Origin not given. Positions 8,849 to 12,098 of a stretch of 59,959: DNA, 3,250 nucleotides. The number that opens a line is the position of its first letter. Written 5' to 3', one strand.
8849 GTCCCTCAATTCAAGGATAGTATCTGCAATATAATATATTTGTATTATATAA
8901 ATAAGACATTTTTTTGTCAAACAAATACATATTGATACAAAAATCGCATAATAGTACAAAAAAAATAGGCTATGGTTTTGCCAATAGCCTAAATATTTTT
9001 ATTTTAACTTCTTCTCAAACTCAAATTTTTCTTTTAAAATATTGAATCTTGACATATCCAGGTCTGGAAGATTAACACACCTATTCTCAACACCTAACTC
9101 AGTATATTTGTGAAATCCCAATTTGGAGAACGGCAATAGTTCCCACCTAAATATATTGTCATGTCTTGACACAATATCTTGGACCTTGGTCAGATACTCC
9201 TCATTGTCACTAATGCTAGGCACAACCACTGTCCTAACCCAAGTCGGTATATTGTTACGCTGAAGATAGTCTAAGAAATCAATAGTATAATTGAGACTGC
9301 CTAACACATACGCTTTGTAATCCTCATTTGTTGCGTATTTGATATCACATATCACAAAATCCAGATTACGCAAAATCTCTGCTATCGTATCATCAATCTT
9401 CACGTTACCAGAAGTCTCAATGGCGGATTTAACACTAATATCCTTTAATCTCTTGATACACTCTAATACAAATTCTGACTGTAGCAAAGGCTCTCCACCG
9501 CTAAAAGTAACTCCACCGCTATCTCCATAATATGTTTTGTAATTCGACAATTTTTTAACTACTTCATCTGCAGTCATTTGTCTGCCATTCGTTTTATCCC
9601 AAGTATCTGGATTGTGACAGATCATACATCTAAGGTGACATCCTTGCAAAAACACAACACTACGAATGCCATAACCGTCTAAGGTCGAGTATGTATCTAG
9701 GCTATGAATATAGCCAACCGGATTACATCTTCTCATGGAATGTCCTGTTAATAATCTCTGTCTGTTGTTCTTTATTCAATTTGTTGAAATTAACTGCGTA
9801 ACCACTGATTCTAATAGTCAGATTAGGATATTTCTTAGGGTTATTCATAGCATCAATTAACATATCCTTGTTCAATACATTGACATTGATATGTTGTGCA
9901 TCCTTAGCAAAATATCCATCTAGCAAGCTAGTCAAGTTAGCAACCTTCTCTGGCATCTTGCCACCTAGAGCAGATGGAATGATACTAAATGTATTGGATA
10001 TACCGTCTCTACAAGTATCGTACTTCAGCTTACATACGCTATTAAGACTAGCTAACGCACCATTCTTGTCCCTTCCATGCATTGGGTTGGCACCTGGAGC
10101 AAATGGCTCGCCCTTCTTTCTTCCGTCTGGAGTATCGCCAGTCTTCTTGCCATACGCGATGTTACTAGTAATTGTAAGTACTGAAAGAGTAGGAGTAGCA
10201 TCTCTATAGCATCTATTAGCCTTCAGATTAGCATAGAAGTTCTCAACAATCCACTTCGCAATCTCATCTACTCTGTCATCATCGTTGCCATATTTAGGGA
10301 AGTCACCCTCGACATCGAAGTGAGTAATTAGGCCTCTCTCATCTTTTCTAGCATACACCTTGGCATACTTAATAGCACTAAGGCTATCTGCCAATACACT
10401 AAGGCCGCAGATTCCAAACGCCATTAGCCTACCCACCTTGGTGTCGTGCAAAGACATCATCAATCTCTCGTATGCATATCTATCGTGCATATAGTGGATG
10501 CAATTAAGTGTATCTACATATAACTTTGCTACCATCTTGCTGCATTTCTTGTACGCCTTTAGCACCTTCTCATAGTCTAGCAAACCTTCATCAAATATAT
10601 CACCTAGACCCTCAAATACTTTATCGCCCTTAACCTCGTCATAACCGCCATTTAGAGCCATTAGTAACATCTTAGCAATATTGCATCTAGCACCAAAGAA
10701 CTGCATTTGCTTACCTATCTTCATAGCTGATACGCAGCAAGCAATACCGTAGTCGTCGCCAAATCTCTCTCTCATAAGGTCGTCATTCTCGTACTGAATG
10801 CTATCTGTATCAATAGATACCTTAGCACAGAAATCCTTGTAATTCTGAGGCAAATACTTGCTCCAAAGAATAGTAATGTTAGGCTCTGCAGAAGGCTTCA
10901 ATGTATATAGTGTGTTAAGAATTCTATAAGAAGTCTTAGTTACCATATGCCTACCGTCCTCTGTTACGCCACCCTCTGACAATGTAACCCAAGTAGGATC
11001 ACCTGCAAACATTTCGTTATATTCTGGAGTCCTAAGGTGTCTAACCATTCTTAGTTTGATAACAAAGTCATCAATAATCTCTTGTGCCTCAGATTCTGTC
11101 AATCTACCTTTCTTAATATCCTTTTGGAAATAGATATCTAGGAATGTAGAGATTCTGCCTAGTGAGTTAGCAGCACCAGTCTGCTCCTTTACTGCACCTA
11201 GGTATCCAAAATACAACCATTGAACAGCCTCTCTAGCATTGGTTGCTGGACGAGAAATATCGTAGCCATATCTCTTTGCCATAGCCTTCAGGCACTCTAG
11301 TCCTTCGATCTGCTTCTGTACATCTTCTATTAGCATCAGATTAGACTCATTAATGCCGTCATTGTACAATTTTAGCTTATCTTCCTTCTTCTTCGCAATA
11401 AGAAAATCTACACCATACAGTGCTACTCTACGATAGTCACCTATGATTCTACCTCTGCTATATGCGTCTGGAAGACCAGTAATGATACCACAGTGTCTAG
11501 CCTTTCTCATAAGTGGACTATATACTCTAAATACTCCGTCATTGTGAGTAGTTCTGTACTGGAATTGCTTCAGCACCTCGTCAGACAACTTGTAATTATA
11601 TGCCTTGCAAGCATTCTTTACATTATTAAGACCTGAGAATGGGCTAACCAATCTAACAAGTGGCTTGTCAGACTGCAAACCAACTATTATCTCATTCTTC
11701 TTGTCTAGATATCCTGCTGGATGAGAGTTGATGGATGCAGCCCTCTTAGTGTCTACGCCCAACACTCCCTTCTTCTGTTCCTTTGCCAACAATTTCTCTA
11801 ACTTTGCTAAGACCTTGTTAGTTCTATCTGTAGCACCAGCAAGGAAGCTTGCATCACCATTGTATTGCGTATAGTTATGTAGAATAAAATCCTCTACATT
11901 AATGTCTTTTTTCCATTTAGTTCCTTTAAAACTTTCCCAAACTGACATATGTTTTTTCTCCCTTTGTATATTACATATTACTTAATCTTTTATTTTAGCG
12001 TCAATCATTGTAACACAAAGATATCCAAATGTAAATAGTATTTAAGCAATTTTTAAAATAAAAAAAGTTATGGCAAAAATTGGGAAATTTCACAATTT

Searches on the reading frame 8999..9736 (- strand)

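Call 47: search_protein_families(library=pfam, proteins=[window:8999-9736:-], max_evalue=0.0001)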
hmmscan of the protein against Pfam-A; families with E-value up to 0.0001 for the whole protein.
window:8999-9736:- (245 aa): 2 families
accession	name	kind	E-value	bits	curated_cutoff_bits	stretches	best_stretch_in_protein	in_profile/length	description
PF13353.11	Fer4_12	-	4.2e-21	76.1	22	1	19-152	1-136/137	4Fe-4S single cluster domain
PF04055.27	Radical_SAM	-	7.9e-20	72.1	29.5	1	28-179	2-158/166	Radical SAM superfamily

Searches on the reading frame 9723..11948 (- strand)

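Call 47: search_protein_families(library=pfam, proteins=[window:9723-11948:-], max_evalue=0.0001)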
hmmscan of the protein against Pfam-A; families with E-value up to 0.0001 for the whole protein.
window:9723-11948:- (741 aa): 2 families
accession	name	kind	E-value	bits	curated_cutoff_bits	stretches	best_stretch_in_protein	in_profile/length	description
PF02901.20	PFL-like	-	5.1e-192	640.4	24.3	1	14-600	3-647/647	Pyruvate formate lyase-like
PF01228.26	Gly_radical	-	2.4e-36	124.9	22.2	1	616-722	1-106/106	Glycine radical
